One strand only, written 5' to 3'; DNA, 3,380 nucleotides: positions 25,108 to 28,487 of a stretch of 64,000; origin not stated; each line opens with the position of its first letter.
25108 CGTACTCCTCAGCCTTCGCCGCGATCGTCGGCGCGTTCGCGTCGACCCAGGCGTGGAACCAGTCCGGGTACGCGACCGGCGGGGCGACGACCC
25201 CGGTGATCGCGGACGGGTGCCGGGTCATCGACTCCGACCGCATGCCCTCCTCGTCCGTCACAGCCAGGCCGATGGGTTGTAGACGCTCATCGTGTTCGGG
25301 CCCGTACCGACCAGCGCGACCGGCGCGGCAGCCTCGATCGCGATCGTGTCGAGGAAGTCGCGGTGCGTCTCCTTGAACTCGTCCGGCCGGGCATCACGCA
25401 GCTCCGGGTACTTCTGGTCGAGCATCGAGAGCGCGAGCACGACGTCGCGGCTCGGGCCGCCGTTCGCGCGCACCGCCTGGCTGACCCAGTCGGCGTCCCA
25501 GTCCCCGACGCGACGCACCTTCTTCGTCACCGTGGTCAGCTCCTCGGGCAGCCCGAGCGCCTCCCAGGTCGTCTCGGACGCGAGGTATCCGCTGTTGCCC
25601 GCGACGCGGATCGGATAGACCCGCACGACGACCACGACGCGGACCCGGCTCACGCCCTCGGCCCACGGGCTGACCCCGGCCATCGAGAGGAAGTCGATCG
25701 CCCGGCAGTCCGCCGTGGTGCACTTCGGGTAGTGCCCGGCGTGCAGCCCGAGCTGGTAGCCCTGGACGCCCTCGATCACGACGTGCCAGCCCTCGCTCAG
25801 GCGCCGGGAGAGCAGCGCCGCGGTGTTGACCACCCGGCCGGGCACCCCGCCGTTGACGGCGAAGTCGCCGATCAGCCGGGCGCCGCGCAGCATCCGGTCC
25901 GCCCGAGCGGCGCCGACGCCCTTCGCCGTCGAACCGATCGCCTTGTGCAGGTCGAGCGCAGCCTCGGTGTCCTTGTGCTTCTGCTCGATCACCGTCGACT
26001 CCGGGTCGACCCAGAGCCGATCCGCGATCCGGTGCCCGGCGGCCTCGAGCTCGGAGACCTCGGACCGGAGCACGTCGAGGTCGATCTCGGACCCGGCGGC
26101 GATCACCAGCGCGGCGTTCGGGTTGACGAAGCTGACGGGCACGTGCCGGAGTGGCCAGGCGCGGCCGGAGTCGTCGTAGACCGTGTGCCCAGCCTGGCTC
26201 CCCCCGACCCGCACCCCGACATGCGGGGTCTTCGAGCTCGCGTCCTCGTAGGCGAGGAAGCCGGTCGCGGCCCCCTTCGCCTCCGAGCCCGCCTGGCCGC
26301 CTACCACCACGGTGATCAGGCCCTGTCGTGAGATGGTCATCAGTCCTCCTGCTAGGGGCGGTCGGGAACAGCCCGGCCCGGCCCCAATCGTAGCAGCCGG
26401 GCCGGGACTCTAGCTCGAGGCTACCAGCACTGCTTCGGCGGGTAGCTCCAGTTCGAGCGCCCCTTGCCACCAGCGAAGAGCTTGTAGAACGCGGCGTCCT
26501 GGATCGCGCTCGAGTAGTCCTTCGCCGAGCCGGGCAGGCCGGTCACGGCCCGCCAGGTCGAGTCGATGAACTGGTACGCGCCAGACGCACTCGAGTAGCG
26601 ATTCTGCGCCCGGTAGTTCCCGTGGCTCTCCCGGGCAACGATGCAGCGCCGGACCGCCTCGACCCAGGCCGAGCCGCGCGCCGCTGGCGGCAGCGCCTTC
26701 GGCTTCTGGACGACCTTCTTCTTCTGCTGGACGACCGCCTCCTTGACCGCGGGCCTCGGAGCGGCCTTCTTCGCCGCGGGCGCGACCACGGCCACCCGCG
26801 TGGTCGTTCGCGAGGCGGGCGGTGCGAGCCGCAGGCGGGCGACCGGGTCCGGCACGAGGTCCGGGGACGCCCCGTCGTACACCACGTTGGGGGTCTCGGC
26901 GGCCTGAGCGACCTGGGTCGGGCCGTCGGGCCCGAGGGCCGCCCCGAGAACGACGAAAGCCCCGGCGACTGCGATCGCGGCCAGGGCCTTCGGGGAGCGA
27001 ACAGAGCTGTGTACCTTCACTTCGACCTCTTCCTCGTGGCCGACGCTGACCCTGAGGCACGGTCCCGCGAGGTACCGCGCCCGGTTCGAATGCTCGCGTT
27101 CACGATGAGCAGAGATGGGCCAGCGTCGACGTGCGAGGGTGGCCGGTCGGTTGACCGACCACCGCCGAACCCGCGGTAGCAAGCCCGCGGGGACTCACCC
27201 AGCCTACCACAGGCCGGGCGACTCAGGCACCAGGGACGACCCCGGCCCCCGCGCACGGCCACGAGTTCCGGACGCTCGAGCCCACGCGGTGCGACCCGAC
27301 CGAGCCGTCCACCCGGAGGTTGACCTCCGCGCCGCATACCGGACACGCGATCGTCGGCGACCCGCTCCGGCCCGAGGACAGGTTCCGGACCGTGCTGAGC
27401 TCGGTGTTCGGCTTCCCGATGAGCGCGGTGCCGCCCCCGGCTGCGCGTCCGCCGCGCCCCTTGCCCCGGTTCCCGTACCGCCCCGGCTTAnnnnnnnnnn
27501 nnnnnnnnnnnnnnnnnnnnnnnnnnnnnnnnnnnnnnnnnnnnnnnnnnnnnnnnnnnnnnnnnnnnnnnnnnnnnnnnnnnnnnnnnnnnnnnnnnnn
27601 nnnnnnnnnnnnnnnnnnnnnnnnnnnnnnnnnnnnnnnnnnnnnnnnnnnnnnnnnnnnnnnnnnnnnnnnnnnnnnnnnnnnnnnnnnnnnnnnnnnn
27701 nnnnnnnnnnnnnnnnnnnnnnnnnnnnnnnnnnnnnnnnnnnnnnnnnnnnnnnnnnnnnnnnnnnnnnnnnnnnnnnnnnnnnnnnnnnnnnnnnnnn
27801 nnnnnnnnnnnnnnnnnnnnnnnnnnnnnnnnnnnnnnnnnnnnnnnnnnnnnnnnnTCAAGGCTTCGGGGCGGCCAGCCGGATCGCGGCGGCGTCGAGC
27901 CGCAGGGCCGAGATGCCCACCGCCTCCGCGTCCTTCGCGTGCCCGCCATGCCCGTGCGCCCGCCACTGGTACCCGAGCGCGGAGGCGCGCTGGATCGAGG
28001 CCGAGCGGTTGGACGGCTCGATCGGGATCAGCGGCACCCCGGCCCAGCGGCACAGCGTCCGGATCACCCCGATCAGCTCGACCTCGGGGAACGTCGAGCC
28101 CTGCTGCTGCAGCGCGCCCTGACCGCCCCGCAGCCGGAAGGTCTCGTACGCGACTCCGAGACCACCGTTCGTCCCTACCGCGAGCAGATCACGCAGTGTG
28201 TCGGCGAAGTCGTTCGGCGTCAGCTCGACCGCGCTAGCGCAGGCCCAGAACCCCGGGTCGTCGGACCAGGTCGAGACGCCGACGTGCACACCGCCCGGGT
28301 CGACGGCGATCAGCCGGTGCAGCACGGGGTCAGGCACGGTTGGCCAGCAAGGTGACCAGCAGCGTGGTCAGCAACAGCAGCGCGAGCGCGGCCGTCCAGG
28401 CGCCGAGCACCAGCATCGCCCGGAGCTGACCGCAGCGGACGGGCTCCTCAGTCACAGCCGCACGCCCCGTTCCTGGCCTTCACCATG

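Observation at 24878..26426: Phage PurA homologue with altered P-loop, coupled to a MazG-like gene: candidate PurZ/MazZ pair for 2-aminoadenine (Z) DNA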

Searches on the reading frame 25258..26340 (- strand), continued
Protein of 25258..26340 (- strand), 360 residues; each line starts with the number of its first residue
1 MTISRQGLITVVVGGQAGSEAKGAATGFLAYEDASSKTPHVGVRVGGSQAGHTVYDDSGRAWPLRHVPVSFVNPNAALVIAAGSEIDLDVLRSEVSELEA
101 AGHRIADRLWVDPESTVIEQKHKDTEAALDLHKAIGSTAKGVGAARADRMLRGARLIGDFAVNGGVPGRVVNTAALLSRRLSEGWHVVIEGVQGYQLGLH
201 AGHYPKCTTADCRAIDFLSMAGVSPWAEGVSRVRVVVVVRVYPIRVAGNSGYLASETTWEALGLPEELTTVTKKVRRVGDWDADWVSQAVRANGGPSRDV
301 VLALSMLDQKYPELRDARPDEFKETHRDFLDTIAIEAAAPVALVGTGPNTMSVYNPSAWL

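Call 32: search_dna_similar(query=window:25258-26340:-, collection=phages, mode=protein, max_rows=60, rows=spread)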
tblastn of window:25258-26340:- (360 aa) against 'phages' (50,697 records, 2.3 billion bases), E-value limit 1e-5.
Records with a match: 203; places in all: 203; records where one place covers at least 80% of the query: 164.
Best place of each record, by identity: <60% 203.
By first word of the organism name: Arthrobacter 105; Vibrio 38; Microbacterium 18; Acinetobacter 10; Gordonia 6; Streptomyces 5; Salmonella 3; Alteromonas 2; Burkholderia 2; Ochrobactrum 2; and 10 more.
By host as written in the record: Arthrobacter sp. ATCC 21022 95; - 23; Microbacterium foliorum NRRL B-24224 11; Vibrio cholerae 2095 9; Arthrobacter sp. (ATCC 21022) 7; Vibrio cholerae 7; Gordonia terrae 3612 6; Microbacterium foliorum NRRL B-24224 SEA 5; and 26 more.
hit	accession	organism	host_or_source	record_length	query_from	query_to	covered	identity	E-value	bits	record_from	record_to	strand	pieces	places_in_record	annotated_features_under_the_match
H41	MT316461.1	Streptomyces phage Galactica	Streptomyces mirabilis NRRL B-2400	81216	7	351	96%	50.7%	3e-88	295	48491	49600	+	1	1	65: PurA-like adenylosuccinate synthetase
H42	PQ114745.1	Streptomyces phage Spocter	Streptomyces lividans JI 1326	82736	7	360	98%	47.1%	4e-84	283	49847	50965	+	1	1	66: PurA-like adenylosuccinate synthetase | 67: hypothetical protein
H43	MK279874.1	Arthrobacter phage Riovina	Arthrobacter sp. ATCC 21022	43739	9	360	98%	47.4%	1e-80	273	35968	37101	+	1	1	46: PurA-like adenylosuccinate synthetase | 47: hypothetical protein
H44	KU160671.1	Arthrobacter phage Vulture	Arthrobacter sp. ATCC 21022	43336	9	360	98%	47.4%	1e-80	273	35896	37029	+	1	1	46: PurA-like adenylosuccinate synthetase | 47: hypothetical protein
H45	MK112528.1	Arthrobacter phage Beethoven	Arthrobacter sp. (ATCC 21022)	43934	9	351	95%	48.4%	1e-80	273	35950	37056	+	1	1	48: PurA-like adenylosuccinate synthetase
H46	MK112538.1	Arthrobacter phage Carpal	Arthrobacter sp. (ATCC 21022)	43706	9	351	95%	48.4%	2e-80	273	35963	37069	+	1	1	48: PurA-like adenylosuccinate synthetase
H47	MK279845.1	Arthrobacter phage Cholula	Arthrobacter sp. ATCC 21022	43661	9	351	95%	48.4%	3e-80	272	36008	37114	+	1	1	48: PurA-like adenylosuccinate synthetase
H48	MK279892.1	Arthrobacter phage Wawa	Arthrobacter sp. ATCC 21022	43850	9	351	95%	48.4%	3e-80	272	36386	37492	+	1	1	49: PurA-like adenylosuccinate synthetase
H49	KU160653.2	Arthrobacter phage Korra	Arthrobacter sp. ATCC 21022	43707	9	351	95%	48.4%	4e-80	272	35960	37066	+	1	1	49: PurA-like adenylosuccinate synthetase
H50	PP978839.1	Arthrobacter phage AustinPowers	Arthrobacter sp. ATCC 21022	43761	9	359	98%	47.2%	3e-80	273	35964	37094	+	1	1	46: PurA-like adenylosuccinate synthetase | 47: hypothetical protein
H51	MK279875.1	Arthrobacter phage Riverdale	Arthrobacter sp. ATCC 21022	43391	9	351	95%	48.1%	3e-80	272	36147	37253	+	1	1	49: PurA-like adenylosuccinate synthetase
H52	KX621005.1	Arthrobacter phage Vallejo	Arthrobacter sp. ATCC 21022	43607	9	351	95%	48.1%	1e-79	271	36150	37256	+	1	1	PurA-like adenylosuccinate synthetase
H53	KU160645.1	Arthrobacter phage Glenn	Arthrobacter sp. ATCC 21022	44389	9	351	95%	48.1%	1e-79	271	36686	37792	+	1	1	50: PurA-like adenylosuccinate synthetase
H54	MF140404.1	Arthrobacter phage Christian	Arthrobacter sp. ATCC 21022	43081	9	351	95%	47.8%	2e-79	270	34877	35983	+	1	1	46: PurA-like adenylosuccinate synthetase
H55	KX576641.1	Arthrobacter phage Lucy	Arthrobacter sp. ATCC 21022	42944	9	351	95%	47.8%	2e-79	270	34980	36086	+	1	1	PurA-like adenylosuccinate synthetase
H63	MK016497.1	Microbacterium phage Johann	Microbacterium foliorum NRRL B-24224 SEA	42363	8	324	88%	50.7%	1e-80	273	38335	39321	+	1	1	54: PurA-like adenylosuccinate synthetase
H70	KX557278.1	Gordonia phage Ghobes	Gordonia terrae 3612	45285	9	360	98%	45.0%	2e-72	250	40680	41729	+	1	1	50: PurA-like adenylosuccinate synthetase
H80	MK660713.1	Microbacterium phage Theresita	Microbacterium natoriense ATCC BAA-1032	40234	8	326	89%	44.8%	2e-70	244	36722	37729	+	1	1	52: PurA-like adenylosuccinate synthetase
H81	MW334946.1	Cyanophage S-2L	-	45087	9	355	96%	33.3%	4e-24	109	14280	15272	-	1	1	adenylosuccinate synthetase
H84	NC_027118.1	Vibrio phage phiVC8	Vibrio cholerae O1 Classic E8021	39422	9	290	78%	31.4%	1e-23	108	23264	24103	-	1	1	2-aminooxy adenylosuccinate synthetase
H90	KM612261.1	Vibrio phage H1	Vibrio cholerae 2095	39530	9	290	78%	31.1%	1e-23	108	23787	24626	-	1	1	adenylosuccinate synthetase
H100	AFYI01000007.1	Salmonella enterica subsp. enterica serovar Infantis str. ...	Homo sapiens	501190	5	225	61%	25.0%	4e-8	61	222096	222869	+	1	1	adenylosuccinate synthetase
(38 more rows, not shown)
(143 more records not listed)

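Call 34: get_annotated_region(hit=H70, flank=5000)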
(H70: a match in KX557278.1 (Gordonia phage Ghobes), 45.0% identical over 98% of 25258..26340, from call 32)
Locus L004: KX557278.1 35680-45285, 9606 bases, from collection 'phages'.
description: Gordonia phage Ghobes, complete genome.
organism: Gordonia phage Ghobes (NCBI taxid 1887647)
taxonomy: Viruses; Duplodnaviria; Heunggongvirae; Uroviricota; Caudoviricetes; Ghobesvirus; Ghobesvirus ghobes
host: Gordonia terrae 3612; source: soil; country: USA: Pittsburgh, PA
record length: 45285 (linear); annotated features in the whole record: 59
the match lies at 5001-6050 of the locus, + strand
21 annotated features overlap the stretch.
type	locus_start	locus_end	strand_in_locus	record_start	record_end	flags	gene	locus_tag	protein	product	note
CDS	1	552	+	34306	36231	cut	39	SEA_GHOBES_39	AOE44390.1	DNA polymerase I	-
CDS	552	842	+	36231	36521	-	40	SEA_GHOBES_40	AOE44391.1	hypothetical protein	-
CDS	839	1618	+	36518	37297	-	41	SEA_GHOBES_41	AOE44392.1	lysin B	Lysin B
CDS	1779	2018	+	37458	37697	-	42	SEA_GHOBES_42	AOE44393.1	hypothetical protein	-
CDS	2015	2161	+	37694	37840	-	43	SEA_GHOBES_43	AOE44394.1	hypothetical protein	-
CDS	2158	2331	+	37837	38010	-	44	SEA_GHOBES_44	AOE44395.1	hypothetical protein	-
CDS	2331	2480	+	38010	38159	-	45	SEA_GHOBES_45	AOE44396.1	hypothetical protein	-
CDS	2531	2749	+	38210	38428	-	46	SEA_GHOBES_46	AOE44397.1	hypothetical protein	-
CDS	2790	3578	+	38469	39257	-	47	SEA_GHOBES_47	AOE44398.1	hypothetical protein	-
CDS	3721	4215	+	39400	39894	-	48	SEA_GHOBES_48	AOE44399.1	hypothetical protein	-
CDS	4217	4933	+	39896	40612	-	49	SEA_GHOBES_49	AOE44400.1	hypothetical protein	-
CDS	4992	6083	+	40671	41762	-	50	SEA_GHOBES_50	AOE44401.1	PurA-like adenylosuccinate synthetase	Adenylosuccinate synthetase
CDS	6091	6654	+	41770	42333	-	51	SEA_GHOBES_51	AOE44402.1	hypothetical protein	-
CDS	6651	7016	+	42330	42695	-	52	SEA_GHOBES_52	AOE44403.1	hypothetical protein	-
CDS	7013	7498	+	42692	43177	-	53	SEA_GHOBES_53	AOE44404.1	deoxyuridine triphosphatase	-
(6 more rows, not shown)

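Call 35: get_annotated_region(hit=H63, flank=5000)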
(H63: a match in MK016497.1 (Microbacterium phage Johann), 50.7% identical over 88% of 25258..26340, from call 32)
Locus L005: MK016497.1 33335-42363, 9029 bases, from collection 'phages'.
description: Microbacterium phage Johann, complete genome.
organism: Microbacterium phage Johann (NCBI taxid 2484207)
taxonomy: Viruses; Duplodnaviria; Heunggongvirae; Uroviricota; Caudoviricetes; Goodmanvirus; Goodmanvirus goodman
host: Microbacterium foliorum NRRL B-24224 SEA; source: soil; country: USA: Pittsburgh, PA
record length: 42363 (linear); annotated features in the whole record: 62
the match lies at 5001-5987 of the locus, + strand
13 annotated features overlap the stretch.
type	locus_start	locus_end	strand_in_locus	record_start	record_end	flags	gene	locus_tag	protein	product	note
CDS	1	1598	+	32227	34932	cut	50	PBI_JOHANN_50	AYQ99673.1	DNA primase/polymerase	-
CDS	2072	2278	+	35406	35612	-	51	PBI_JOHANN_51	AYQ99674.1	hypothetical protein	-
CDS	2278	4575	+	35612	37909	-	52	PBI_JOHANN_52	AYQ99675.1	DNA polymerase I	-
CDS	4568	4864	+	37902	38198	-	53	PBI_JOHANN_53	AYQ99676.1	hypothetical protein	-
CDS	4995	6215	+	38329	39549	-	54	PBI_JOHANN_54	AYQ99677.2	PurA-like adenylosuccinate synthetase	-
CDS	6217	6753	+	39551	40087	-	55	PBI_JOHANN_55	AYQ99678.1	hypothetical protein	-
CDS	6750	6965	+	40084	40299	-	56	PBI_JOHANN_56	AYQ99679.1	hypothetical protein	-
CDS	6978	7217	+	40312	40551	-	57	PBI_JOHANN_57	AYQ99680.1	hypothetical protein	-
CDS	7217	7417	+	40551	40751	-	58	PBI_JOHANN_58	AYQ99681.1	hypothetical protein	-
CDS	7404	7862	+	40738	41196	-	59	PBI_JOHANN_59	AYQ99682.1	deoxyuridine triphosphatase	-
CDS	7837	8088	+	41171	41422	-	60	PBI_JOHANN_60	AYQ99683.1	hypothetical protein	-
CDS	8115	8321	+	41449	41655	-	61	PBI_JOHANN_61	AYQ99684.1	hypothetical protein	-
CDS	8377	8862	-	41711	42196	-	62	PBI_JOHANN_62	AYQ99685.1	hypothetical protein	-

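Call 36: get_annotated_region(hit=H81, flank=500)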
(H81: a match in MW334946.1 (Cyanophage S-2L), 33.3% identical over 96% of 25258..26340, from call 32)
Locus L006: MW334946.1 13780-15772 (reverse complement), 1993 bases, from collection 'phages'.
description: Cyanophage S-2L, complete genome.
organism: Cyanophage S-2L (NCBI taxid 260586)
taxonomy: Viruses; Duplodnaviria; Heunggongvirae; Uroviricota; Caudoviricetes
host: -; source: -; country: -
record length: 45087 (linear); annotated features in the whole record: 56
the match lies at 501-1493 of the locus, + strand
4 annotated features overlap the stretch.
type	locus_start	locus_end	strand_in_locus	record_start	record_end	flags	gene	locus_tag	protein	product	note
CDS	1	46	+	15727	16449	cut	-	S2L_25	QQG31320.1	hypothetical protein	S2L25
CDS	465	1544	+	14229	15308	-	-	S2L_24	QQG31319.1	adenylosuccinate synthetase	adenylosuccinate synthetase Acinetobacter phage DMU1; S2L24/PurZ; similar to locus QOI69781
CDS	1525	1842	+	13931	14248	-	-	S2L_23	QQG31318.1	nucleotide pyrophosphohydrolase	nucleotide pyrophosphohydrolase Salmonella phage PMBT28; S2L23/MazZ; similar to locus AUZ95523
CDS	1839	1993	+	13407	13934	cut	-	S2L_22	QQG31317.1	metal dependent phosphohydrolase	metal dependent phosphohydrolase Vibrio phage phiVC8; S2l22/DatZ; similar to locus YP_009140154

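Call 37: get_annotated_region(hit=H84, flank=500)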
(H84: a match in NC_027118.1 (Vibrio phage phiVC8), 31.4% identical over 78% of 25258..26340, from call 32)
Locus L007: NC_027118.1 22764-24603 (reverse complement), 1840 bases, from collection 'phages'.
description: Vibrio phage phiVC8, complete genome.
organism: Vibrio phage phiVC8 (NCBI taxid 1076759)
taxonomy: Viruses; Duplodnaviria; Heunggongvirae; Uroviricota; Caudoviricetes; Enhodamvirus; Enhodamvirus VC8
host: Vibrio cholerae O1 Classic E8021; source: Endho dam; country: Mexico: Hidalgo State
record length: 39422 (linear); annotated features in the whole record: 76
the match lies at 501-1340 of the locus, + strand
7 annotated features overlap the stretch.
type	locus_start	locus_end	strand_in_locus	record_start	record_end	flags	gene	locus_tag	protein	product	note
CDS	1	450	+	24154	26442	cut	-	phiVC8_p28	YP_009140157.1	DNA primase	similar to Vibrio cholerae [ZP_01948770]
regulatory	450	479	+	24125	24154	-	-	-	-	terminator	putative rho-independent terminator; predicted using WebGeSTr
misc_feature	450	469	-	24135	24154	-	-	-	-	-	inverted sequence region; predicted using EINVERTED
regulatory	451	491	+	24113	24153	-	-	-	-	promoter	putative phiVC8 promoter; predicted using PromoterHunter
CDS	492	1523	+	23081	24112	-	-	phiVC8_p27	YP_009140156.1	2-aminooxy adenylosuccinate synthetase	similar to Solibacter usitatus [YP_827486]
CDS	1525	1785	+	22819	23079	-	-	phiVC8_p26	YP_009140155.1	hypothetical protein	similar to Vibrio cholerae bacteriophage VP5 [YP_053024]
CDS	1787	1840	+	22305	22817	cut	-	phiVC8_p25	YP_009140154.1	dATP triphosphohydrolase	similar to Shewanella putrefaciens bacteriophage Spp001 [YP_009008850]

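Call 38: get_annotated_region(hit=H100, flank=800)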
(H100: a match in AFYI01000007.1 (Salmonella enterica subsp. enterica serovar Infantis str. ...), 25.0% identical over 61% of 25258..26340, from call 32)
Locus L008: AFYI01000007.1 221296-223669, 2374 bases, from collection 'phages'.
description: Salmonella enterica subsp. enterica serovar Infantis str. SARB27 SEENIN0B_Contig0.7, whole genome shotgun sequence.
organism: Salmonella enterica subsp. enterica serovar Infantis str. SARB27 (NCBI taxid 596155)
taxonomy: Bacteria; Pseudomonadati; Pseudomonadota; Gammaproteobacteria; Enterobacterales; Enterobacteriaceae; Salmonella
host: Homo sapiens; source: -; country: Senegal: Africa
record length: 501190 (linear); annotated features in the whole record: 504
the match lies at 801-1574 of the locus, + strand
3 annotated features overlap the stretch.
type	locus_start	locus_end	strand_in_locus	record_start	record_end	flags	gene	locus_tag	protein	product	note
CDS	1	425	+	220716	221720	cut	-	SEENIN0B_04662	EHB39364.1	HflC protein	KEGG: spt:SPA4181 3.6e-170 hflC; FtsH protease regulator HflC; K04087 membrane protease subunit HflC; Psort location: ...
CDS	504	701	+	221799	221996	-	-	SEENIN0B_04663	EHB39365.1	hypothetical protein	Psort location: CytoplasmicMembrane, score: 9.82; locus tag in AE006468 is STM4365; yjeT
CDS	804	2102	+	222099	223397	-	-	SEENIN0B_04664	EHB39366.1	adenylosuccinate synthetase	KEGG: sea:SeAg_B4644 8.9e-231 purA; adenylosuccinate synthetase K01939; Psort location: Cytoplasmic, score: 9.97; locus ...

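Call 88: search_protein_families(library=ncbifam, proteins=[window:25258-26340:-, L001:7113-8372:+, L004:6091-6654:+, L005:6217-6753:+], max_evalue=0.01)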
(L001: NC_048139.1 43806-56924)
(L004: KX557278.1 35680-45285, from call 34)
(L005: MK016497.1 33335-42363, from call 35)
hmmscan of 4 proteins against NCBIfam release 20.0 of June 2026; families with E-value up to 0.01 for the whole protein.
window:25258-26340:- (360 aa): 6 families
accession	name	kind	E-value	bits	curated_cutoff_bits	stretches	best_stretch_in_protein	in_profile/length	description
NF038379.2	amino_Aden_PurZ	exception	4.6e-94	314.9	300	1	9-294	1-293/293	succino-amino-deoxyadenylate synthase PurZ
NF003295.0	PRK04293.1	equivalog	1.4e-64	218.2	368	1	9-353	3-329/337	adenylosuccinate synthetase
TIGR00184.1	purA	equivalog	1.5e-40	139.4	395.55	2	11-156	1-144/425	adenylosuccinate synthase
NF002223.0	PRK01117.1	equivalog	5.4e-33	114.4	402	2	10-160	4-151/430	adenylosuccinate synthase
NF010355.0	PRK13783.1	equivalog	2.2e-22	79.8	445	2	10-154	3-143/404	adenylosuccinate synthase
NF010357.0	PRK13785.1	equivalog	3.3e-16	59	700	2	11-160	4-149/455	adenylosuccinate synthase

L001:7113-8372:+ (419 aa): 0 families

L004:6091-6654:+ (187 aa): 0 families

L005:6217-6753:+ (178 aa): 0 families

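Call 90: get_annotated_region(hit=H80, flank=4000)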
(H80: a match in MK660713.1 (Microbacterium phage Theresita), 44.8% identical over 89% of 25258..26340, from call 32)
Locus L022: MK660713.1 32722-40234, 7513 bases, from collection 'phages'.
description: Microbacterium phage Theresita, complete genome.
organism: Microbacterium phage Theresita (NCBI taxid 2562367)
taxonomy: Viruses; Duplodnaviria; Heunggongvirae; Uroviricota; Caudoviricetes
host: Microbacterium natoriense ATCC BAA-1032; source: soil; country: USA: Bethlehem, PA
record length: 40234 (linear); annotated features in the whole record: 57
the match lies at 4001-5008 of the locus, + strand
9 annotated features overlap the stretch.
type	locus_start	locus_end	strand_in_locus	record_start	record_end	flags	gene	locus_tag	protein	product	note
CDS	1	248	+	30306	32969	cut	49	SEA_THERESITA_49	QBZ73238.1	DNA primase/polymerase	-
CDS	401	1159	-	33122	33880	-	50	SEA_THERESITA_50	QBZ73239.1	hypothetical protein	-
CDS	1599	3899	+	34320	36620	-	51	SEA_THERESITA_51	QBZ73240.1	DNA polymerase I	-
CDS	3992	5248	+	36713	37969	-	52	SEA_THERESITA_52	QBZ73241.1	PurA-like adenylosuccinate synthetase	-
CDS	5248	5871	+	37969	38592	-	53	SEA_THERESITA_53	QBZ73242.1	hypothetical protein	-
CDS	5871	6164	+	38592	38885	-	54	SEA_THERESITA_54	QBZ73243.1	hypothetical protein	-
CDS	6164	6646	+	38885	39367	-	55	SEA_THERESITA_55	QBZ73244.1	deoxyuridine triphosphatase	-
CDS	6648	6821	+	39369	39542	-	56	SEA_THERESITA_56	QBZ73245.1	hypothetical protein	-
CDS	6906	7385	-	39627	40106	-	57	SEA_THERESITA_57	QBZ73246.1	hypothetical protein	-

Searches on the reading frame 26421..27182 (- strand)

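Call 3: search_protein_families(library=pfam, proteins=[window:26421-27182:-], max_evalue=0.01)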
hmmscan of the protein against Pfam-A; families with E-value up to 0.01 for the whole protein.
window:26421-27182:- (253 aa): 1 family
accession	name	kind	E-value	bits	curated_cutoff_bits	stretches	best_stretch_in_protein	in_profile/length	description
PF06737.19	Transglycosylas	-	7.5e-06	27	27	1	181-245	10-74/77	Transglycosylase-like domain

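Call 4: search_protein_families(library=phrogs, proteins=[window:26421-27182:-], max_evalue=0.001)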
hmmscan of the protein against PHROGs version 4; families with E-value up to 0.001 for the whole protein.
window:26421-27182:- (253 aa): 5 families
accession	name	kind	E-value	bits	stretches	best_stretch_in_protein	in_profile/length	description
phrog_4067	-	other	2.3e-07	30.6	1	181-213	691-723/980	transglycosylase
phrog_90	-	lysis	3.1e-05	22.9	1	192-237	710-755/1168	endolysin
phrog_22520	-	unknown function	7e-05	23.3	1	170-210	18-58/330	-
phrog_15428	-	unknown function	9.2e-05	23.5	1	109-216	29-129/168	-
phrog_3201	-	tail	0.0001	21.1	1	179-213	2040-2074/2408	tail fiber protein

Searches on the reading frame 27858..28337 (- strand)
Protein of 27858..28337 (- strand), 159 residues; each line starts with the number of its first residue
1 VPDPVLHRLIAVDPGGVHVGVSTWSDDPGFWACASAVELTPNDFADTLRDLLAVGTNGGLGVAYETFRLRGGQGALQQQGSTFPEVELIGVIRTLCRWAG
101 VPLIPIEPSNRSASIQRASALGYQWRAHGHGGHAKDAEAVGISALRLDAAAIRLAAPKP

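Call 3: search_protein_families(library=pfam, proteins=[window:27858-28337:-], max_evalue=0.01)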
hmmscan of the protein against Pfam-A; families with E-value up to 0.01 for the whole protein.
window:27858-28337:- (159 aa): 0 families

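Call 4: search_protein_families(library=phrogs, proteins=[window:27858-28337:-], max_evalue=0.001)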
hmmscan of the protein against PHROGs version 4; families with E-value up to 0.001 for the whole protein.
window:27858-28337:- (159 aa): 1 family
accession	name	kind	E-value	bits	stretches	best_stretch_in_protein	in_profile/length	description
phrog_5202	-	unknown function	1.4e-08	36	1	8-142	10-156/181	-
